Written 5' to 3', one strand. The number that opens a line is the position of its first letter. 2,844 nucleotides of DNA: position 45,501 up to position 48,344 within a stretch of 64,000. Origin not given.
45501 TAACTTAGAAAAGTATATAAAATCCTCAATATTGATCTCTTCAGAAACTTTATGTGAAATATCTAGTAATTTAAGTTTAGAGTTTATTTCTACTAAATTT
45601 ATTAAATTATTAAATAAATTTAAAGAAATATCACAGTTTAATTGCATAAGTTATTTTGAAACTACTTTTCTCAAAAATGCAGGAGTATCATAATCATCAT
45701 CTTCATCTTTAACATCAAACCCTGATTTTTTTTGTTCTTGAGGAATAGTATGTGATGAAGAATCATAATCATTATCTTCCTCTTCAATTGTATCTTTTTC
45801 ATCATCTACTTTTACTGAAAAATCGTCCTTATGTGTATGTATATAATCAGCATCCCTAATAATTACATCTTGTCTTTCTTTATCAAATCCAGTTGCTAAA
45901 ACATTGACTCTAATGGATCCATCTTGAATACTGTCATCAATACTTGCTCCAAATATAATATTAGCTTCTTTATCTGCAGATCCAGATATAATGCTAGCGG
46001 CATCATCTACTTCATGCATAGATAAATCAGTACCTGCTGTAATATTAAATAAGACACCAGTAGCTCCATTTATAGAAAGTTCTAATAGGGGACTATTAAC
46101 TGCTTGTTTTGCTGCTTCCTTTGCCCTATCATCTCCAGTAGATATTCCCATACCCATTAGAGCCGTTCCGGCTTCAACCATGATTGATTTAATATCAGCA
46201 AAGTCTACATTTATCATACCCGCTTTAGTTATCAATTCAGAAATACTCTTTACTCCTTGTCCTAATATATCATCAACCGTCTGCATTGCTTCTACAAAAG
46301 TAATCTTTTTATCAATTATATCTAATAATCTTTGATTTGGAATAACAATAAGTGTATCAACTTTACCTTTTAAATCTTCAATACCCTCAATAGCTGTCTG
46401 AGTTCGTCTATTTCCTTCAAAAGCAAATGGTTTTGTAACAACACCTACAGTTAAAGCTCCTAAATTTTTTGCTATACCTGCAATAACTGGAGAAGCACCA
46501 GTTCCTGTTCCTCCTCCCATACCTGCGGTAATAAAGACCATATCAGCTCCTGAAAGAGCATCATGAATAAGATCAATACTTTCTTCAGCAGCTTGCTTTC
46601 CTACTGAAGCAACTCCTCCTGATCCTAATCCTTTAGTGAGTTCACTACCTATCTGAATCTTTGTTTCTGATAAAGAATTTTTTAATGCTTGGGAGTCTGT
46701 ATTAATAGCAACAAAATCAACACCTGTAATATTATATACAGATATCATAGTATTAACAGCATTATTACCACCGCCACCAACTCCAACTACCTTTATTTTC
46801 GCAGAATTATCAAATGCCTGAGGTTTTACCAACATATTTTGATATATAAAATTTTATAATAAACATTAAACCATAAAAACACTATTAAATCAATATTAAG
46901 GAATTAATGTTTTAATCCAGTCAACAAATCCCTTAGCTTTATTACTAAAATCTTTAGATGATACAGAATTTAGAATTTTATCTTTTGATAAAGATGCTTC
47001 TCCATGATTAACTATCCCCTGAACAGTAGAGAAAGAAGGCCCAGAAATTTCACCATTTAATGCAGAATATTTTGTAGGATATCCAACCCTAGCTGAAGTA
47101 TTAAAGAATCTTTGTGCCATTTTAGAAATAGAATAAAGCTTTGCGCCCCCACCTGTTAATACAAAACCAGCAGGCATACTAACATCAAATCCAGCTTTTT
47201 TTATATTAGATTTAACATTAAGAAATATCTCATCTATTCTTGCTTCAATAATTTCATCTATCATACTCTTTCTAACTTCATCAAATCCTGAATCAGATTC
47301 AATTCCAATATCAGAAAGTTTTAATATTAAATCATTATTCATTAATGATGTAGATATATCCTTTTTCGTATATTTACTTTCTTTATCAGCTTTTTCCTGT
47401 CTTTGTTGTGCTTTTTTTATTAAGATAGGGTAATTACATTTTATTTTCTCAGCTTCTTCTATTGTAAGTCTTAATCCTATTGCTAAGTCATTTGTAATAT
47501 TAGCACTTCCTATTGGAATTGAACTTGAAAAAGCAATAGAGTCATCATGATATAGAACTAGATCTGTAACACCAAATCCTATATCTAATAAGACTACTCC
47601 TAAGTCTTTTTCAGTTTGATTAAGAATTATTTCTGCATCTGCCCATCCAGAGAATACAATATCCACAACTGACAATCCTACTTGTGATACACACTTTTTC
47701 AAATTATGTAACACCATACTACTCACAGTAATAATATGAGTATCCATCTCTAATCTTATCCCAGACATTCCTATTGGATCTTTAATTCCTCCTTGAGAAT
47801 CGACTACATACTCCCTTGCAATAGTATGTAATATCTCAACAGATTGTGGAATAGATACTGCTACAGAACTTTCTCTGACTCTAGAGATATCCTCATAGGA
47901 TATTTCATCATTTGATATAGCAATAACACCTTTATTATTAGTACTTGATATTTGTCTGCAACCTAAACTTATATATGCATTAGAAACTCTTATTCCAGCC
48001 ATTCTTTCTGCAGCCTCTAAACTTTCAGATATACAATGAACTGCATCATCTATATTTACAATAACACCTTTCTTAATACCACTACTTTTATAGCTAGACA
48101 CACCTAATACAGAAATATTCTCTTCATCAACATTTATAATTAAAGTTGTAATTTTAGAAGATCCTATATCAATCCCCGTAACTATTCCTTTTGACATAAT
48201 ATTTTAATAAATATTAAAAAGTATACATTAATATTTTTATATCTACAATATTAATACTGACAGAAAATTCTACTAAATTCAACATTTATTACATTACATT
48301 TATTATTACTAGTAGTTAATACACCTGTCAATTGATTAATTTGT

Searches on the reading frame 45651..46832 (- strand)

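Call 32: search_protein_families(library=pfam, proteins=[window:45651-46832:-], max_evalue=0.001)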
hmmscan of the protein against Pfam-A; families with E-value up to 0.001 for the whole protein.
window:45651-46832:- (393 aa): 2 families
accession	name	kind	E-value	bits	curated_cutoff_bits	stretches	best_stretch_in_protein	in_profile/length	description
PF00091.31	Tubulin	-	6.3e-49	167.3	33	1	12-174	1-190/190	Tubulin/FtsZ family, GTPase domain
PF12327.13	FtsZ_C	-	1.3e-32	112.3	27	1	222-317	1-95/95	FtsZ family, C-terminal domain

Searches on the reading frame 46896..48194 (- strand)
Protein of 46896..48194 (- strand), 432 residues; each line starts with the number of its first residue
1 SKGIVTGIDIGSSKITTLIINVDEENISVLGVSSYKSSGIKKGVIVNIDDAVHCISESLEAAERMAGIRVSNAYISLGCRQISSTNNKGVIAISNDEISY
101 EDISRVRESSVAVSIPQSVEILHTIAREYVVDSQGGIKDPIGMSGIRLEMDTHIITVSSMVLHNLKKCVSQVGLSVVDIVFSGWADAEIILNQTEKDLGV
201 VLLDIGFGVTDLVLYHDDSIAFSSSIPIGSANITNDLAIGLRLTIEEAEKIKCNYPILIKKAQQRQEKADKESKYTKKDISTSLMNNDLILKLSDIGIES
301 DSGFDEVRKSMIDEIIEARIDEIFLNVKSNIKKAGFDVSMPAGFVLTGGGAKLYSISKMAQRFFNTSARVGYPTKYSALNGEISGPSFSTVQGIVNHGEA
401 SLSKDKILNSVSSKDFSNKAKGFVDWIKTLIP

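Call 32: search_protein_families(library=pfam, proteins=[window:46896-48194:-], max_evalue=0.001)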
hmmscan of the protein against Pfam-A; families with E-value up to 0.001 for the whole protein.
window:46896-48194:- (432 aa): 3 families
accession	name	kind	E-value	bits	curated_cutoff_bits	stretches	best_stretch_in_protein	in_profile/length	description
PF14450.12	FtsA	-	8.8e-36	123.5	31.8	2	201-393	1-127/127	Cell division protein FtsA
PF02491.25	SHS2_FTSA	-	1.1e-25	90.2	25.4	1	81-156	3-79/79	SHS2 domain inserted in FTSA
PF11104.14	PilM_2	-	3.4e-07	30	27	0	190-254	172-236/340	Type IV pilus assembly protein PilM;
